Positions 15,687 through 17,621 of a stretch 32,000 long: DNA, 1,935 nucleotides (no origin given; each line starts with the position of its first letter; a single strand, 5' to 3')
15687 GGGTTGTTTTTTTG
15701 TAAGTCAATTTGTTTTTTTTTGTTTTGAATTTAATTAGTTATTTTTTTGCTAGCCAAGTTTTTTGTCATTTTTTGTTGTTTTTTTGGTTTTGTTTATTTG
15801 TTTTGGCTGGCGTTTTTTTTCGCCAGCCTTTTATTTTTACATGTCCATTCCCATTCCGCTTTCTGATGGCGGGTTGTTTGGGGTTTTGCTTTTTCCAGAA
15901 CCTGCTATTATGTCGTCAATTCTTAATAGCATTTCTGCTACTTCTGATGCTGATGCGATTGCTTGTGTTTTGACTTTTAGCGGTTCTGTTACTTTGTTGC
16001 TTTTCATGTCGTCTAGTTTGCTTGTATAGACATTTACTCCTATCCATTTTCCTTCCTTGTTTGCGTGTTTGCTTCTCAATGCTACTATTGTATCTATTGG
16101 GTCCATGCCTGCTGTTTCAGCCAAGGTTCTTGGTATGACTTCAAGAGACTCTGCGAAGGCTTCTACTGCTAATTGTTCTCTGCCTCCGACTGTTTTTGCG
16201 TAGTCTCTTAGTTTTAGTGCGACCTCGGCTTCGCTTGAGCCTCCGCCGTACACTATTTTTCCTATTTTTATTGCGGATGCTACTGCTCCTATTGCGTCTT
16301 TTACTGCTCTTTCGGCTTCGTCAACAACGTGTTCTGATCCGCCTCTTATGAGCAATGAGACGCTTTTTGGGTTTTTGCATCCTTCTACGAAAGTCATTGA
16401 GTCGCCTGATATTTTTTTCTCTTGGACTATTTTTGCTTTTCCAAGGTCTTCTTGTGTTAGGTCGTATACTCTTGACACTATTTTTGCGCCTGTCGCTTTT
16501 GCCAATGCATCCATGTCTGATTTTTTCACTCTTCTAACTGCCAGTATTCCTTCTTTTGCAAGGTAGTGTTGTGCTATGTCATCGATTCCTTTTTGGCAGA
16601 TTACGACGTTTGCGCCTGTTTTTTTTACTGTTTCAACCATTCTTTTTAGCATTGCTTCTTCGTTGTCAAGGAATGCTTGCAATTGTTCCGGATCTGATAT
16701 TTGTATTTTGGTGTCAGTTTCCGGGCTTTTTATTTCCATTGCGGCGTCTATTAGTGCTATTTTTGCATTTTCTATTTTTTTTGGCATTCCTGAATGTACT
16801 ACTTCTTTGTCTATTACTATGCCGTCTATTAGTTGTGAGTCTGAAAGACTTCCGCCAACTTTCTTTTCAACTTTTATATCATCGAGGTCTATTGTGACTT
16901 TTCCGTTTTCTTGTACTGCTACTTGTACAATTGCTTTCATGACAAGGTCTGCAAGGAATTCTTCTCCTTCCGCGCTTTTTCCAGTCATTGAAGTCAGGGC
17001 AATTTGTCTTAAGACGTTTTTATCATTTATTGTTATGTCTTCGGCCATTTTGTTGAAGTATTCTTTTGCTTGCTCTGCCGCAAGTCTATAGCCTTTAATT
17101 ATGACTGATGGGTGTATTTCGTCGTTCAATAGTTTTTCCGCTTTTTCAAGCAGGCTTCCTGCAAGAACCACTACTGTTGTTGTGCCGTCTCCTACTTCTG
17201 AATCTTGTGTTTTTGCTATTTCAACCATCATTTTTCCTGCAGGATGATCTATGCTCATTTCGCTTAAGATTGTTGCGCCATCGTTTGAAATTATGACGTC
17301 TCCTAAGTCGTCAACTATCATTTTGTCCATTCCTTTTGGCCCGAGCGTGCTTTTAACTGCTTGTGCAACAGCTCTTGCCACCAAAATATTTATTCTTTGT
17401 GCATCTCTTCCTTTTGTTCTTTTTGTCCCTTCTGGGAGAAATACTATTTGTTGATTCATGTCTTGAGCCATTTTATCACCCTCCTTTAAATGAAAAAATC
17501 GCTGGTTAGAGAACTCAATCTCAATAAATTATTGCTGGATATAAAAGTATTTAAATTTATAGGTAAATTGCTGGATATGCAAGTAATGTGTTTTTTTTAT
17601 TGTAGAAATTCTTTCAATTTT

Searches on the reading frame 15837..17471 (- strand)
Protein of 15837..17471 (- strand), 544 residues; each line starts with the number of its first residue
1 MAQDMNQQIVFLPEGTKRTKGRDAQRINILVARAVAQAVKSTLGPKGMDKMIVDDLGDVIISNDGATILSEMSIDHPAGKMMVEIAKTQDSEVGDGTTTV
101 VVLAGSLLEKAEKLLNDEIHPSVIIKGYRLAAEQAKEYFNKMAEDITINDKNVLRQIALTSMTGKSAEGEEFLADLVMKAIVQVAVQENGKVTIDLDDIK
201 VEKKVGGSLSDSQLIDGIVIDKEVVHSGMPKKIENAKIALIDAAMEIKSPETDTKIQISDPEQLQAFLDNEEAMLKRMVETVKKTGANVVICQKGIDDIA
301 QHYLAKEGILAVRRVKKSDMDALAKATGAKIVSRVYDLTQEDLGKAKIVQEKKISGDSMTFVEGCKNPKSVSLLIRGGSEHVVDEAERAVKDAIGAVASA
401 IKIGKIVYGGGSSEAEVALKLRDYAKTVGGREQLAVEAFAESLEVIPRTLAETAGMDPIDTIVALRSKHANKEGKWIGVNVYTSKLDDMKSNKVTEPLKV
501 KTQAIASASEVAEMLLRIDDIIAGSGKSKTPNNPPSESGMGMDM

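Call 29: search_protein_families(library=pfam, proteins=[window:15837-17471:-], max_evalue=0.001)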
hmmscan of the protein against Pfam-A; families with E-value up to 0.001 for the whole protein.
window:15837-17471:- (544 aa): 1 family
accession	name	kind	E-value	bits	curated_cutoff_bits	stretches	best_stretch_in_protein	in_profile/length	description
PF00118.29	Cpn60_TCP1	-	1.2e-184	615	34.3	1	35-523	1-487/490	TCP-1/cpn60 chaperonin family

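Call 61: find_homologous_proteins(query=window:15837-17471:-, max_evalue=1e-100)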
Query window:15837-17471:- (544 aa): 7999 proteins with E <= 1e-100 among 8000 candidates; the best 120 are listed.
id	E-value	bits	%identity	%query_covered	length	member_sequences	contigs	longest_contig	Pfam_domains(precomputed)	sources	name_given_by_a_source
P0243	0.0e+0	1051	93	97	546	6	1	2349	PF00118.30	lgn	-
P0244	1.2e-294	996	87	97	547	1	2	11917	PF00118.30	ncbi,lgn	-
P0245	3.4e-293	991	87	99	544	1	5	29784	PF00118.30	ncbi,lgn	ncbi:MAG: thermosome subunit beta [Candidatus Diapherotrites archaeon]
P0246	1.7e-291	986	85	97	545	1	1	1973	PF00118.30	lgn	-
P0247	1.9e-288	975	86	97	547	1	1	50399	PF00118.30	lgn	-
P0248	2.4e-288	975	84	97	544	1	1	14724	PF00118.30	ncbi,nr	ncbi:Thermosome subunit [uncultured archaeon]|nr:Thermosome subunit [uncultured archaeon]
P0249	8.0e-288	973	84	97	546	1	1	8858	PF00118.30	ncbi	-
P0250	1.4e-286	969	84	97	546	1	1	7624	PF00118.30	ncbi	-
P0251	1.8e-286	969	83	100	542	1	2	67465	PF00118.30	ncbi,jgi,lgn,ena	-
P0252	3.9e-285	965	84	97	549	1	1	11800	PF00118.30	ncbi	-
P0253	4.9e-284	961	84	98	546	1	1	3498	PF00118.30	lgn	-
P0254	2.0e-282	956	83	100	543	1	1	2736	PF00118.30,PF04985.21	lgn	-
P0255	8.1e-280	947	84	97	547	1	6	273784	PF00118.30,PF04985.21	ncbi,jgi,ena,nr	ncbi:MAG TPA: thermosome subunit beta [archaeon]|nr:thermosome subunit beta [archaeon]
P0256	2.7e-279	945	82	97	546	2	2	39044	PF00118.30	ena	-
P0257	5.2e-279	944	82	100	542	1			PF00118.30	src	-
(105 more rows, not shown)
